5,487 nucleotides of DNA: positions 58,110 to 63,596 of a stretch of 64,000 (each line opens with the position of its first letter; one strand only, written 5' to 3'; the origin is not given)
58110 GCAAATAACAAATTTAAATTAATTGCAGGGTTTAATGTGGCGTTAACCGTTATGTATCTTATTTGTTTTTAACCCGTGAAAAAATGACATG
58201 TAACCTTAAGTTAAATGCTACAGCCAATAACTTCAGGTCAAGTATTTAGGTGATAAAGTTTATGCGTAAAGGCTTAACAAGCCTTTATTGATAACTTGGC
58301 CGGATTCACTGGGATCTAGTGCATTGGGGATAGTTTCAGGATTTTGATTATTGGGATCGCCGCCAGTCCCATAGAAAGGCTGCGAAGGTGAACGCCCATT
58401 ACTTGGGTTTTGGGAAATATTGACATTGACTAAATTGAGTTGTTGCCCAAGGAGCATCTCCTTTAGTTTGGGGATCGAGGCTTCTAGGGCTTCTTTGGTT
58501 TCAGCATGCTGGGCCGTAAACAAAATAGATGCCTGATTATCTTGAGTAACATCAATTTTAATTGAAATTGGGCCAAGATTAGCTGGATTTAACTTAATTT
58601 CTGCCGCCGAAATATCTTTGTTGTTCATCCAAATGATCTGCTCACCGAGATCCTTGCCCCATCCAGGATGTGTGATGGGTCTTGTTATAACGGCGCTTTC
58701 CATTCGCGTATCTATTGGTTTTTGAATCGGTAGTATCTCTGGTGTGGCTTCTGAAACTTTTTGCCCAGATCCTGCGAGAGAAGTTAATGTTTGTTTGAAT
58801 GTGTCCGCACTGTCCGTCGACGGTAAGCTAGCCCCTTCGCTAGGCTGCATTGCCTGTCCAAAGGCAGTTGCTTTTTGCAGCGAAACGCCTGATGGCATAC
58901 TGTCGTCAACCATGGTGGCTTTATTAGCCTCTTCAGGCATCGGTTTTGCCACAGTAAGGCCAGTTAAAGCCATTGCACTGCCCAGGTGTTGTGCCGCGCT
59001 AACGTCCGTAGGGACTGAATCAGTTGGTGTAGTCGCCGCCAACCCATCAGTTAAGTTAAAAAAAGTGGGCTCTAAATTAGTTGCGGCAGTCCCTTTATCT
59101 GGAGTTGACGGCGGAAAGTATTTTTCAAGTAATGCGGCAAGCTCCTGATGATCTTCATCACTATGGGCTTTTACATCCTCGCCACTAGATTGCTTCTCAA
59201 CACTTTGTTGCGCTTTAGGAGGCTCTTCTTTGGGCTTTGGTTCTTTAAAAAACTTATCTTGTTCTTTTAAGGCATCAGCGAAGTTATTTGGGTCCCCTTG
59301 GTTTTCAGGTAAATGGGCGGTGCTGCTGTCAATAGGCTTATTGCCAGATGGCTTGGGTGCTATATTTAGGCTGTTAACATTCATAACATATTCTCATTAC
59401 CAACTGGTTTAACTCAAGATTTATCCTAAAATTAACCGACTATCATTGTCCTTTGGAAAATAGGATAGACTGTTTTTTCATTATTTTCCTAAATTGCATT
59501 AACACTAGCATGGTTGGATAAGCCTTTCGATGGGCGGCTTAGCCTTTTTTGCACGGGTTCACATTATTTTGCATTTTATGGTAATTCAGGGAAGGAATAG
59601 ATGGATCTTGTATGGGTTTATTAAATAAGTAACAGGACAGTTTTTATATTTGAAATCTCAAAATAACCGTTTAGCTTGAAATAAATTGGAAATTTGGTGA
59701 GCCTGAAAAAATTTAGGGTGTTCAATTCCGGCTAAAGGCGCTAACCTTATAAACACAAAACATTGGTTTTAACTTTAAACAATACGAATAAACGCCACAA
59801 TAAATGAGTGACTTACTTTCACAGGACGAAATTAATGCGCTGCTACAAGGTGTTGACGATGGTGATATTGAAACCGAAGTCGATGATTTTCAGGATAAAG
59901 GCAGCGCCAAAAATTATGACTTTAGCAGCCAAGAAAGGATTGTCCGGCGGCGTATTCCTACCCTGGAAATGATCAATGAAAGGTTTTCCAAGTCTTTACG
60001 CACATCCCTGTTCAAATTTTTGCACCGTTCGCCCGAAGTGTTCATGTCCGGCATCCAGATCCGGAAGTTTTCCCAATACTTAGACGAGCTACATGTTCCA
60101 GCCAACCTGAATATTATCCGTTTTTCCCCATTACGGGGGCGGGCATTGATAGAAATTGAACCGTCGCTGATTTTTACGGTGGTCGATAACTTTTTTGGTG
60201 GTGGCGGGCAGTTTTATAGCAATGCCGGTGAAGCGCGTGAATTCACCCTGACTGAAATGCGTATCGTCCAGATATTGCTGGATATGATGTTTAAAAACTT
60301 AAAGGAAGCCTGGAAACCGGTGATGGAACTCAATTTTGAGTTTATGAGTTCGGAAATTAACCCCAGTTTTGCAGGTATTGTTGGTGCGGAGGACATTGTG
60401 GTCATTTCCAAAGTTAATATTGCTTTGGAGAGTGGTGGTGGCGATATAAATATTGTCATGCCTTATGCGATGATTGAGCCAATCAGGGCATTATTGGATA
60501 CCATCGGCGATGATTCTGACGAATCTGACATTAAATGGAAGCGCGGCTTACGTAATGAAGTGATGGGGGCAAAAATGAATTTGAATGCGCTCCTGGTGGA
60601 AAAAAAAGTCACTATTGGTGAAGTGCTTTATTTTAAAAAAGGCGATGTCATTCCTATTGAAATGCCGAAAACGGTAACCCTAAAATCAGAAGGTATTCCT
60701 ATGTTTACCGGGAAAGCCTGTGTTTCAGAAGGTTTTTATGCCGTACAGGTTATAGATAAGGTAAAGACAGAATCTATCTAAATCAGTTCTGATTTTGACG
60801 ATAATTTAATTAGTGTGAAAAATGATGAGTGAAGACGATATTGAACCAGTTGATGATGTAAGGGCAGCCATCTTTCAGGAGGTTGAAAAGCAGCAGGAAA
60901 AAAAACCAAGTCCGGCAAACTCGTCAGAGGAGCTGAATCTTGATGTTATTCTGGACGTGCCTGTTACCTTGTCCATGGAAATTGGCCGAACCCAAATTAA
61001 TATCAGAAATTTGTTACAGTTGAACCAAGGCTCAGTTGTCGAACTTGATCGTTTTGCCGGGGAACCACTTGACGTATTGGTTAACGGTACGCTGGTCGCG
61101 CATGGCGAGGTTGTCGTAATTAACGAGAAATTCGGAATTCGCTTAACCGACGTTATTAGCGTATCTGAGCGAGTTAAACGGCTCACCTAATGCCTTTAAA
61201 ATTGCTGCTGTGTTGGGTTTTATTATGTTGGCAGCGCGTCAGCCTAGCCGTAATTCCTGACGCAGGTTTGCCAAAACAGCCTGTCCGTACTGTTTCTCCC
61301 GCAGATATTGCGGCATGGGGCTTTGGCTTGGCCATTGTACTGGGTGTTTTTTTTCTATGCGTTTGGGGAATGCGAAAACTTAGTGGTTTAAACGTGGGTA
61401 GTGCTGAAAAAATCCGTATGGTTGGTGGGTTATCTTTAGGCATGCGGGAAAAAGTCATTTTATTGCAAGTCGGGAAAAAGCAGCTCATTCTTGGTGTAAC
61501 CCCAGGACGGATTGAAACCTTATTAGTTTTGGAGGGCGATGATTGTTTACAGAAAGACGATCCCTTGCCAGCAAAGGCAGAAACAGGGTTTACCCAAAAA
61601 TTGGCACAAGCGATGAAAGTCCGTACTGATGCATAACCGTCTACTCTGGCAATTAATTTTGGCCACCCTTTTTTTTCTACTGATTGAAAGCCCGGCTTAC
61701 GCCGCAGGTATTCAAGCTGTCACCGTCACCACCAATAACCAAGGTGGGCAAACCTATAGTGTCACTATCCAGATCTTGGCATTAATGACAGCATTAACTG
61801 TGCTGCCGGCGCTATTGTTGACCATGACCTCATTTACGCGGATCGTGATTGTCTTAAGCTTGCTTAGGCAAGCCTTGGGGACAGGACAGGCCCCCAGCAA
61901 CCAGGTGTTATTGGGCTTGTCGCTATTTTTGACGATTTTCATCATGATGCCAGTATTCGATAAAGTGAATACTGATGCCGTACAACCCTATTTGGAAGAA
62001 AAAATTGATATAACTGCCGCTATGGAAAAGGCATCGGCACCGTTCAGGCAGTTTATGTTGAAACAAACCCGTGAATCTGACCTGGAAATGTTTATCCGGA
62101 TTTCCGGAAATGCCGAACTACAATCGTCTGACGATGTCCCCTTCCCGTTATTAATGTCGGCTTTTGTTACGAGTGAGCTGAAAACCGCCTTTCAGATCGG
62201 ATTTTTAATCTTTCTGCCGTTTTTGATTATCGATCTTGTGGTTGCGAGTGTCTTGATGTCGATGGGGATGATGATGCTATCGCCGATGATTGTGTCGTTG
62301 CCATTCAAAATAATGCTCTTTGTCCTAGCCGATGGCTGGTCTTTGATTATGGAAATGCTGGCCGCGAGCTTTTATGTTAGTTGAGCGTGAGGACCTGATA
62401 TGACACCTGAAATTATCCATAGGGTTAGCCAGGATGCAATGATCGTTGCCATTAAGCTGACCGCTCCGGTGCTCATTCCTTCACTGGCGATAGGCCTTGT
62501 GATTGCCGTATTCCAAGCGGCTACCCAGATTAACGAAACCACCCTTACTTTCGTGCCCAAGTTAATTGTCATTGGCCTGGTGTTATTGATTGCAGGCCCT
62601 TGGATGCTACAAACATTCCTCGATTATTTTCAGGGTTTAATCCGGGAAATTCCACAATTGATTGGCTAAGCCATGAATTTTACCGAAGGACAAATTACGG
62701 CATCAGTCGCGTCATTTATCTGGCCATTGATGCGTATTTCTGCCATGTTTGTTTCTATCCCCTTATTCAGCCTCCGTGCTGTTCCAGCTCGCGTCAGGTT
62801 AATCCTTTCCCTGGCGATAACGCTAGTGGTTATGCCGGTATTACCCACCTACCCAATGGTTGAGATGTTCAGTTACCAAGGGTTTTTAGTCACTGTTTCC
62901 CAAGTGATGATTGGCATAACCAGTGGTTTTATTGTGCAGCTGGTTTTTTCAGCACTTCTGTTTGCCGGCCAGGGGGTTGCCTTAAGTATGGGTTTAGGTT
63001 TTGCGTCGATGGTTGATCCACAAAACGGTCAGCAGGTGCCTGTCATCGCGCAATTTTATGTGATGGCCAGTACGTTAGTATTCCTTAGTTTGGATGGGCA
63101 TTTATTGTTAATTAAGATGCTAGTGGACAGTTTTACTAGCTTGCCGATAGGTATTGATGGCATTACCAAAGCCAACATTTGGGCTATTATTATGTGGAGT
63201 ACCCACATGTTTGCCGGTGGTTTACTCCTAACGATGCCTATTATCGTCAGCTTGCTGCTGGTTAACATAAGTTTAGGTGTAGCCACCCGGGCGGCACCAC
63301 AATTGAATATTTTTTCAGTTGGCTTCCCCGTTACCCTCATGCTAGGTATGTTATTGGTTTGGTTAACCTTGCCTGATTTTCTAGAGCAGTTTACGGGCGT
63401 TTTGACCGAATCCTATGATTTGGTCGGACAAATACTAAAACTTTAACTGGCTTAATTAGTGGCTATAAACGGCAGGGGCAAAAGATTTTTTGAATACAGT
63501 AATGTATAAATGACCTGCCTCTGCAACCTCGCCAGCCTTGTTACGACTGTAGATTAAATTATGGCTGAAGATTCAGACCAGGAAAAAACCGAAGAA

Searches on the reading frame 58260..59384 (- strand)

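Call 17: search_protein_families(library=pfam, proteins=[window:58260-59384:-], max_evalue=0.00001)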
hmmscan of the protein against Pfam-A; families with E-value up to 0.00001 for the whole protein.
window:58260-59384:- (374 aa): 1 family
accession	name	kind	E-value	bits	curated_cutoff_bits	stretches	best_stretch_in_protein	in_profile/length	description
PF02120.21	Flg_hook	-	4.8e-22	78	29.8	1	248-330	2-83/85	Flagellar hook-length control protein FliK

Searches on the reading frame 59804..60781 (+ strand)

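Call 36: search_protein_families(library=pfam, proteins=[window:59804-60781:+], max_evalue=0.001)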
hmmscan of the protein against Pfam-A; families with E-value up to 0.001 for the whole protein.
window:59804-60781:+ (325 aa): 2 families
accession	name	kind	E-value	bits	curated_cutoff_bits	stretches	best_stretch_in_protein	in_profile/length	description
PF02154.20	FliM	-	9.7e-64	215.3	27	1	38-231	1-192/192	Flagellar motor switch protein FliM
PF01052.25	FliMN_C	-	5.4e-16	58.7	23.8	1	252-320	2-72/73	Type III flagellar switch regulator (C-ring) FliN C-term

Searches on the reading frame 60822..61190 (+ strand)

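Call 37: search_protein_families(library=pfam, proteins=[window:60822-61190:+], max_evalue=0.001)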
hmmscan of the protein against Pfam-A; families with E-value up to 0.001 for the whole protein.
window:60822-61190:+ (122 aa): 1 family
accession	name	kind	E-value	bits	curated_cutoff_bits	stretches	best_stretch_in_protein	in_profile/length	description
PF01052.25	FliMN_C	-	1.2e-25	89.7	23.8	1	43-112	3-72/73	Type III flagellar switch regulator (C-ring) FliN C-term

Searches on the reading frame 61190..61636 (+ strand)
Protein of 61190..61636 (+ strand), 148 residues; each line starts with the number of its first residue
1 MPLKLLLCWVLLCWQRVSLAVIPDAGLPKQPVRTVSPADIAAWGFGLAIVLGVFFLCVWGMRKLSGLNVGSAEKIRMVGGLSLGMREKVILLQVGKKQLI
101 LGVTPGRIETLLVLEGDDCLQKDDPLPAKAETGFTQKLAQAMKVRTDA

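Call 37: search_protein_families(library=pfam, proteins=[window:61190-61636:+], max_evalue=0.001)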
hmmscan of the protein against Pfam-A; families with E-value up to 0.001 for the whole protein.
window:61190-61636:+ (148 aa): 1 family
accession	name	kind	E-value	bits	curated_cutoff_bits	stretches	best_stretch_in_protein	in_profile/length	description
PF04347.18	FliO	-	3.6e-17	62.7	22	1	59-143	1-91/91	Flagellar biosynthesis protein, FliO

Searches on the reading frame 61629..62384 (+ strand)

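Call 37: search_protein_families(library=pfam, proteins=[window:61629-62384:+], max_evalue=0.001)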
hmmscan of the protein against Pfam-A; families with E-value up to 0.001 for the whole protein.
window:61629-62384:+ (251 aa): 1 family
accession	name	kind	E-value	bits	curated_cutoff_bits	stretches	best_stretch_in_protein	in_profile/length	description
PF00813.25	FliP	-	4e-81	272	26.9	1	52-244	1-191/191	FliP family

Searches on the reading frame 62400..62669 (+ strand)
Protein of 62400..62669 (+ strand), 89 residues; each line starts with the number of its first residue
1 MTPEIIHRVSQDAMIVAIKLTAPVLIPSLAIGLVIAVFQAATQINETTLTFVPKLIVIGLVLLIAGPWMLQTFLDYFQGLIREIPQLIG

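Call 37: search_protein_families(library=pfam, proteins=[window:62400-62669:+], max_evalue=0.001)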
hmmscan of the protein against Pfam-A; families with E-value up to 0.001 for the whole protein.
window:62400-62669:+ (89 aa): 2 families
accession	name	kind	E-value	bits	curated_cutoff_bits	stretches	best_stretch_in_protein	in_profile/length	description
PF01313.24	Bac_export_3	-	1e-28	99.5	25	1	8-77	4-73/74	Bacterial export proteins, family 3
PF01311.25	Bac_export_1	-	0.0007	19.7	27.8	1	5-78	154-228/230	Bacterial export proteins, family 1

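Call 81: find_encoding_contigs(protein=window:62400-62669:+, flank=10000, max_places=4)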
Protein window:62400-62669:+ (89 aa): no gene with exactly this product is on record in the collection.

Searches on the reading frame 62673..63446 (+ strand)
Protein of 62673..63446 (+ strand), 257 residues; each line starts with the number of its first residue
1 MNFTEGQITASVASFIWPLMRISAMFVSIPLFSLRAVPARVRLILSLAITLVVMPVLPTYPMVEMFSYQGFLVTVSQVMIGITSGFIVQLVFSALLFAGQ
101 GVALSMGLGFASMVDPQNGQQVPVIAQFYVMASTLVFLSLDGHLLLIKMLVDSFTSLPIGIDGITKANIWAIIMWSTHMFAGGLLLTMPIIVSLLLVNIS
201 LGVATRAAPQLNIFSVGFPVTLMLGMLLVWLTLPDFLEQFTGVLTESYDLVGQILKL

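Call 37: search_protein_families(library=pfam, proteins=[window:62673-63446:+], max_evalue=0.001)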
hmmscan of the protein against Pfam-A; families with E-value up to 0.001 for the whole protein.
window:62673-63446:+ (257 aa): 1 family
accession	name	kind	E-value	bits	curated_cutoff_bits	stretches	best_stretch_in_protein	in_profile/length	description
PF01311.25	Bac_export_1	-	1e-69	235.1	27.8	1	13-245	2-228/230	Bacterial export proteins, family 1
